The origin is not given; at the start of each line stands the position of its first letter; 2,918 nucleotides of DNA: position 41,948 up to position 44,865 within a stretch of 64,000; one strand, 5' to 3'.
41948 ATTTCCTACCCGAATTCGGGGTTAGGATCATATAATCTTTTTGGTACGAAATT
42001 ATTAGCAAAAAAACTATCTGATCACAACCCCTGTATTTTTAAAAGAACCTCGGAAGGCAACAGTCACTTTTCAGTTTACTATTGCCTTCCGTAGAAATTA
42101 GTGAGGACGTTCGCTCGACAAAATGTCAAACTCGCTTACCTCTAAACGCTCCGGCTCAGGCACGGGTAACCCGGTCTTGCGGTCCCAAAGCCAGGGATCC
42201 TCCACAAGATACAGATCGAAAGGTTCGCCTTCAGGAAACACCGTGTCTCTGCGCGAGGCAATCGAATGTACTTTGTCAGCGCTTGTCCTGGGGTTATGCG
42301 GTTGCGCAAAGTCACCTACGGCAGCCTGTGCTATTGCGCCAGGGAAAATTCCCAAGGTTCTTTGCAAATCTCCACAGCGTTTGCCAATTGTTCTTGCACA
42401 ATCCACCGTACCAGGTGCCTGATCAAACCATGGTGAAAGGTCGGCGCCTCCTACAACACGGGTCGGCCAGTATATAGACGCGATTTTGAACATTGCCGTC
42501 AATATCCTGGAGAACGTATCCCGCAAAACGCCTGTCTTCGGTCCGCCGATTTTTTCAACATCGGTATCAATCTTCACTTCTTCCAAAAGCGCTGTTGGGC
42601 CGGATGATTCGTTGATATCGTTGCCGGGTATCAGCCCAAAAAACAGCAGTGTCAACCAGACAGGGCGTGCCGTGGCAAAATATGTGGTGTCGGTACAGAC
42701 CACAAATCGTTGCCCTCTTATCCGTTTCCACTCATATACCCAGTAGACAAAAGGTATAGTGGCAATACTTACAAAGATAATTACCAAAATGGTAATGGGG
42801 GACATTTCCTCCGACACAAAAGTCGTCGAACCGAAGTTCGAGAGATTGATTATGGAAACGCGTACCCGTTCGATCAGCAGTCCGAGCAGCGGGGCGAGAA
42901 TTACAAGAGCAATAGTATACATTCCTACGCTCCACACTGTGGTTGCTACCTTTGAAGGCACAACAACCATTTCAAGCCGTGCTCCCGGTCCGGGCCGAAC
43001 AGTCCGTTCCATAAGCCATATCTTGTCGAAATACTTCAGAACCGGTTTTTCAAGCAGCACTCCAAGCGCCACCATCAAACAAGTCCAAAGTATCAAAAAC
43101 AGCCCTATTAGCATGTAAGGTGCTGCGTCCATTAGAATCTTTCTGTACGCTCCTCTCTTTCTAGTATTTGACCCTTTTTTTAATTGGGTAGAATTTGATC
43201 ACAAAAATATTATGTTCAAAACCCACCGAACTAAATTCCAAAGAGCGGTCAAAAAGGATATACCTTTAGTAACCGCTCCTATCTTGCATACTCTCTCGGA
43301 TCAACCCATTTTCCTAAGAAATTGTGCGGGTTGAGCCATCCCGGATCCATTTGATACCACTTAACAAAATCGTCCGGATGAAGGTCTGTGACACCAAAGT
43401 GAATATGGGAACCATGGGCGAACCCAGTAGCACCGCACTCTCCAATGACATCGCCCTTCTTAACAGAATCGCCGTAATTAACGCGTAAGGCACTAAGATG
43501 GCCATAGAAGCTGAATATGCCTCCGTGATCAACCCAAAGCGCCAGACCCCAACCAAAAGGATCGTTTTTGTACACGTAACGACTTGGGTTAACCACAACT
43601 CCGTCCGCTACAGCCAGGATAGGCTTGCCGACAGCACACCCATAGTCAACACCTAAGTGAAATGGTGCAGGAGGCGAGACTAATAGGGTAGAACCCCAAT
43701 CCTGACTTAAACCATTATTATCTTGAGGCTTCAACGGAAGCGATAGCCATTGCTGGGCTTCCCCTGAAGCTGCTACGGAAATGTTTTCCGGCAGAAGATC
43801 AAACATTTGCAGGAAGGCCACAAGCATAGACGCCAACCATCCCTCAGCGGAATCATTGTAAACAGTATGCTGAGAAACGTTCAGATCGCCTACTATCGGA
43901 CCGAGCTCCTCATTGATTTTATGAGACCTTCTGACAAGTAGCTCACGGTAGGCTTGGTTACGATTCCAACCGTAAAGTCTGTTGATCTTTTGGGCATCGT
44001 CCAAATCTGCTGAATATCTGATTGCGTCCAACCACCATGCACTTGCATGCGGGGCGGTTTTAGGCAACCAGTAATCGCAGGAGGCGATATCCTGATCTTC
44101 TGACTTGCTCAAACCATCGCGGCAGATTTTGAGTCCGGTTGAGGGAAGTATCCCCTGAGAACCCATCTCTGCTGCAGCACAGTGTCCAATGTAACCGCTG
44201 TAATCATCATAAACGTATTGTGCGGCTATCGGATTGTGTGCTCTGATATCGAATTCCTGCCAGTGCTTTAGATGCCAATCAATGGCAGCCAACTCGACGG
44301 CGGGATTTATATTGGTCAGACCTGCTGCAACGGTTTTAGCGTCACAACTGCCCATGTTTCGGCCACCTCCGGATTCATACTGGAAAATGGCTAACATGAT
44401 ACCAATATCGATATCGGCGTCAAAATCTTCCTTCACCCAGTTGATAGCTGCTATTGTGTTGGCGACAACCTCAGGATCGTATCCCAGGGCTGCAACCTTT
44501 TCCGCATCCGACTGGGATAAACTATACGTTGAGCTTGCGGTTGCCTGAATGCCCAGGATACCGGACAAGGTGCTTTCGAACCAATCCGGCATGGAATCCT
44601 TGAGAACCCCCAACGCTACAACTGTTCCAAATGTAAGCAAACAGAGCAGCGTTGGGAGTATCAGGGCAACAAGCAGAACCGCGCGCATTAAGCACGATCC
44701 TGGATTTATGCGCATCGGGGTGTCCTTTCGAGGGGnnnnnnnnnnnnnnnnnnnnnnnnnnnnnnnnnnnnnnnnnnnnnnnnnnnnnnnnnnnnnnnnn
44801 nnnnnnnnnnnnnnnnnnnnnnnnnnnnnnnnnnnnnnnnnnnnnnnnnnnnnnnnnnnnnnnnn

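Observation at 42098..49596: Compact VirB2-VirB6-VirB3-VirB4-hydrolase operon on the minus strand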

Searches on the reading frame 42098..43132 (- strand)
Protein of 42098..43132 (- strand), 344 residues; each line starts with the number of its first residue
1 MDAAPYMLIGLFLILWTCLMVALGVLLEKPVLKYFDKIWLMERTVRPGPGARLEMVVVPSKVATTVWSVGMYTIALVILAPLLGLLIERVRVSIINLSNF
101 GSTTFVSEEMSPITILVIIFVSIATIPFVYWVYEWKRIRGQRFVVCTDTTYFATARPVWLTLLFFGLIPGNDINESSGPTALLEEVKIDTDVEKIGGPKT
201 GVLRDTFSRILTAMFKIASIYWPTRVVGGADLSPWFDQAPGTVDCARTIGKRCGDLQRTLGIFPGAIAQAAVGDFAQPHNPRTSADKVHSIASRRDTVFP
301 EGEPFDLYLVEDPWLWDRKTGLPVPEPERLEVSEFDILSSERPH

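Call 3: search_protein_families(library=pfam, proteins=[window:42098-43132:-], max_evalue=1)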
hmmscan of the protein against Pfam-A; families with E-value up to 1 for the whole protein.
window:42098-43132:- (344 aa): 0 families

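Call 4: search_protein_families(library=ncbifam, proteins=[window:42098-43132:-], max_evalue=1)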
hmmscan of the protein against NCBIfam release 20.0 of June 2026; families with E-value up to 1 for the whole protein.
window:42098-43132:- (344 aa): 0 families

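Call 9: search_protein_families(library=phrogs, proteins=[window:42098-43132:-], max_evalue=0.1)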
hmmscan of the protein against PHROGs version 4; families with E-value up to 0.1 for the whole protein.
window:42098-43132:- (344 aa): 0 families

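Call 111: search_protein_families(library=padloc, proteins=[window:42098-43132:-], max_evalue=0.01)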
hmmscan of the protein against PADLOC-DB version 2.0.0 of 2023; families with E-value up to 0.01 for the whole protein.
window:42098-43132:- (344 aa): 0 families

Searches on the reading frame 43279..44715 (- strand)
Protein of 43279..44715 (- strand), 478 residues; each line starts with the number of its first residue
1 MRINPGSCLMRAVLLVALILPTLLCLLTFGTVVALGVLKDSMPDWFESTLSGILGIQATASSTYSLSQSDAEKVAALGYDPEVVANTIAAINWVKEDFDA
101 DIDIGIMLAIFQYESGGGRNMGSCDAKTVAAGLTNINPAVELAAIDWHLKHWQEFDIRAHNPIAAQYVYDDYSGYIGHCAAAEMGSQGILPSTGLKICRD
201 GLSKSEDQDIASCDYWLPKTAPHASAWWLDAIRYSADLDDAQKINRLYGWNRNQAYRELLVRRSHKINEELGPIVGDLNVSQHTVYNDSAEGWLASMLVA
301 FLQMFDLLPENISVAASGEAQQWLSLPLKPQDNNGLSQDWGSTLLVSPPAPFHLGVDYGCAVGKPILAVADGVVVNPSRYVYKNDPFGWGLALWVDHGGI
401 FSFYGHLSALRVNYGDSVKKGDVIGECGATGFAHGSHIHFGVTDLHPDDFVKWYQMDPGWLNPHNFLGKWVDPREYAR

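Call 3: search_protein_families(library=pfam, proteins=[window:43279-44715:-], max_evalue=1)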
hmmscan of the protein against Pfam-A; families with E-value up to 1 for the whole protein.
window:43279-44715:- (478 aa): 2 families
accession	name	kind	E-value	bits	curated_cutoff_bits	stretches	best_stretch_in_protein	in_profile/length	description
PF01551.29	Peptidase_M23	-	7.3e-21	74.6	28.7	1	352-443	2-88/96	Peptidase family M23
PF13533.13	Biotin_lipoyl_2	-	0.032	14.5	29.8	1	405-425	9-29/32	Biotin-lipoyl like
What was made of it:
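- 43279..44715 (-): g5: membrane-anchored cell-wall hydrolase with a C-terminal M23 peptidase domain and an N-terminal SLT-like domain (motif level only). PF01551 E 7e-21, residues 352-443 (call 3).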

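Call 4: search_protein_families(library=ncbifam, proteins=[window:43279-44715:-], max_evalue=1)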
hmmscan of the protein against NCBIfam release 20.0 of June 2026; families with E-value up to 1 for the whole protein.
window:43279-44715:- (478 aa): 14 families
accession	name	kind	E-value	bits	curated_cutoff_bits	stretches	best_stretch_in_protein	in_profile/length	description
NF052530.1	Heli_ShapePgp3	exception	7.2e-20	71.2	300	1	352-443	166-252/270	peptidoglycan metallopeptidase Pgp3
NF052529.1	PG_M23_Pgp6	exception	7.3e-17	61.2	600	1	352-443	334-420/452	peptidoglycan metallopeptidase Pgp6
NF052336.1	PdgHdaseHSB100310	equivalog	1.6e-11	44.2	500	1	350-443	54-142/316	peptidoglycan hydrolase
NF008652.0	PRK11649.1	equivalog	1.4e-10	40.5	341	1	353-442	313-397/439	murein DD-endopeptidase MepM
NF053824.1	PdgNdpepShyC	equivalog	1.7e-10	40.4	700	1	353-441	296-379/429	peptidoglycan DD-endopeptidase ShyC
NF053825.1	PdgNdpepShyA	equivalog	4.6e-10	38.7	700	1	353-442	296-380/425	peptidoglycan DD-endopeptidase ShyA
NF050804.1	CellDivDipMCaul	equivalog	3.1e-07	29.6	900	1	355-443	530-614/634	cell division endopeptidase DipM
NF053738.1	S2SprSpoIIQBc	equivalog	0.00014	21.6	250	1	390-443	155-211/232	stage II sporulation protein SpoIIQ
NF040883.1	amid_act_ActS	equivalog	0.00022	20.6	375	1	355-442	138-220/242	amidase activator ActS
NF041208.1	celldiv_DipM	equivalog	0.00029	20.2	740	1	355-443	321-405/419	cell division endopeptidase DipM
NF004799.0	PRK06148.1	subfamily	0.0023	15.9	1128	1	352-442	440-537/1015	hypothetical protein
NF008644.1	PRK11637.1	equivalog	0.047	12.7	270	1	386-440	313-368/385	murein hydrolase activator EnvC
NF047755.1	LIC_10271_M23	exception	0.092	12.5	180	1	397-426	156-185/207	LIC_10271 family cell wall hydrolase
NF008123.1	PRK10871.1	equivalog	0.096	12.1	311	1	355-441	267-348/365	murein hydrolase activator NlpD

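Call 9: search_protein_families(library=phrogs, proteins=[window:43279-44715:-], max_evalue=0.1)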
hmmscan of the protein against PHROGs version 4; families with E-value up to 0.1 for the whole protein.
window:43279-44715:- (478 aa): 23 families
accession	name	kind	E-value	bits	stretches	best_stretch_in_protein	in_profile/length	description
phrog_7767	-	other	2.1e-16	61.2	1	352-455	20-123/194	metallo-endopeptidase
phrog_14988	-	other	2e-15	58.3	1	351-443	31-127/272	peptidase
phrog_6700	-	lysis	2.4e-14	52.3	1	353-443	2626-2712/2898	endolysin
phrog_10030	-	tail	4.3e-14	51.8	1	351-442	1912-2005/2105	tail length tape measure protein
phrog_28672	-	other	6.3e-14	52.4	1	352-441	287-372/397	metallo-endopeptidase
phrog_16615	-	other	1.3e-13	51.6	1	346-442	412-504/529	peptidase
phrog_1067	-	head and packaging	3.5e-10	40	1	352-444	761-846/991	minor head protein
phrog_3578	-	lysis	1.1e-09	39.2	1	351-468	234-357/405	endolysin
phrog_3084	-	lysis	1.1e-09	38.9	1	352-462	23-135/468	endolysin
phrog_4070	-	tail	2.2e-09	37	1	350-444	622-711/989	tail length tape measure protein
phrog_21656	-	other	5.3e-09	35.6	1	353-445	637-732/1022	peptidase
phrog_36429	-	unknown function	1.1e-07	31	1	352-451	129-233/1159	-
phrog_11037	-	unknown function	1.2e-07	32.2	1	400-444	241-285/365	-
phrog_167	-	tail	1.6e-07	30.4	1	351-439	1215-1292/1555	tail length tape measure protein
phrog_880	-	lysis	1.8e-06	28.6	1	352-458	28-132/435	endolysin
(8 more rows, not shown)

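Call 111: search_protein_families(library=padloc, proteins=[window:43279-44715:-], max_evalue=0.01)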
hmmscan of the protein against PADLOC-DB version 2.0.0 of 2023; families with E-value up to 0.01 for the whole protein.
window:43279-44715:- (478 aa): 0 families

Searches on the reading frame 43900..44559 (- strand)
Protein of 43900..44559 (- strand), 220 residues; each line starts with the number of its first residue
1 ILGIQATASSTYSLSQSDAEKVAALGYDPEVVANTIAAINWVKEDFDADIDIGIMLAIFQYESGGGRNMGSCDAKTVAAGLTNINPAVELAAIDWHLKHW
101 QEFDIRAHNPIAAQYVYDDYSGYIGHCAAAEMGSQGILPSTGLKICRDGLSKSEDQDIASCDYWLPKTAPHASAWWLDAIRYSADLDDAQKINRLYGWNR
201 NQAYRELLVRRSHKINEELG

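Call 79: search_solved_structures(query=A7, max_evalue=10, show_alignments=2)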
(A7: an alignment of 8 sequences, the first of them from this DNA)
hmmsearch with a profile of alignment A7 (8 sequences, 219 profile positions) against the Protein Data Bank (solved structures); distinct sequences matched with E-value up to 10: 4.
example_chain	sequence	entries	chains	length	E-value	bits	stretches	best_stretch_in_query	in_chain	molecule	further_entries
5anz_A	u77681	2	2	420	0.91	12.1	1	45-140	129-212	SOLUBLE LYTIC TRANSGLYCOSYLASE B3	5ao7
5ao8_A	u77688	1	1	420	0.91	12.1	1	45-140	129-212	SOLUBLE LYTIC TRANGLYCOSILASE B3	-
4wzs_C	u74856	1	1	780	1.1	11.8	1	160-211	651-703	Similarity to HELICASE MOT1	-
3oc3_A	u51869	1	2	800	1.1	11.8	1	160-211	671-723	HELICASE MOT1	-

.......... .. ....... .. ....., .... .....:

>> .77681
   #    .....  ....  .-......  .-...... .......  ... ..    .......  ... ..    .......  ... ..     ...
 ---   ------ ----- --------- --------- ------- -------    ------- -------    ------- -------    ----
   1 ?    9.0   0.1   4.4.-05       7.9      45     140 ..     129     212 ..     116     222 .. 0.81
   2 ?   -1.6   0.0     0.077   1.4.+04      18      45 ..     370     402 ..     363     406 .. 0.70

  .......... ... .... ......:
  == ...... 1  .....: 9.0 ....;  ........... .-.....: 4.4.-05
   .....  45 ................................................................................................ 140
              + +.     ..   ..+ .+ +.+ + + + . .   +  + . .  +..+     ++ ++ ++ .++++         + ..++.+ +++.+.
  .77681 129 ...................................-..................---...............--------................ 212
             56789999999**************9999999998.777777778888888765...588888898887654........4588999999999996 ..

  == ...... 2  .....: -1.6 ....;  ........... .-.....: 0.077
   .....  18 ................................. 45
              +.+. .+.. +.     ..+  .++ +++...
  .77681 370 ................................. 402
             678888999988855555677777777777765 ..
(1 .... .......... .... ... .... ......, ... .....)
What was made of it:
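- On Lytic transglycosylase (SLT/SLT_2): The best PDB profile hit is SltB3, aligning both motifs, but at E 0.9 (call 79).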

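Call 80: search_protein_families(library=pfam, alignment_id=A7, max_evalue=1)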
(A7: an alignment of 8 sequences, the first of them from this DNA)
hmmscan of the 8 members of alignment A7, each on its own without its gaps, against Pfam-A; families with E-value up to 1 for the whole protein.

A. member 1, seq(220 aa): 0 families

B. families by the number of members that match (of 8 scanned): 2 families
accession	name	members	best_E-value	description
PF02512.19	UK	1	0.078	Virulence determinant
PF13406.11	SLT_2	1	0.24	Transglycosylase SLT domain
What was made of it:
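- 43279..44715 (-): Its best PDB profile hit is SltB3 at E 0.9, aligning the ES and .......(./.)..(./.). motifs (call 79); SLT_2 matched in 1 of 8 members at E 0.24 (call 80).
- On Lytic transglycosylase (SLT/SLT_2): Pfam SLT_2 matched 1 of 8 members at E 0.24 (call 80).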
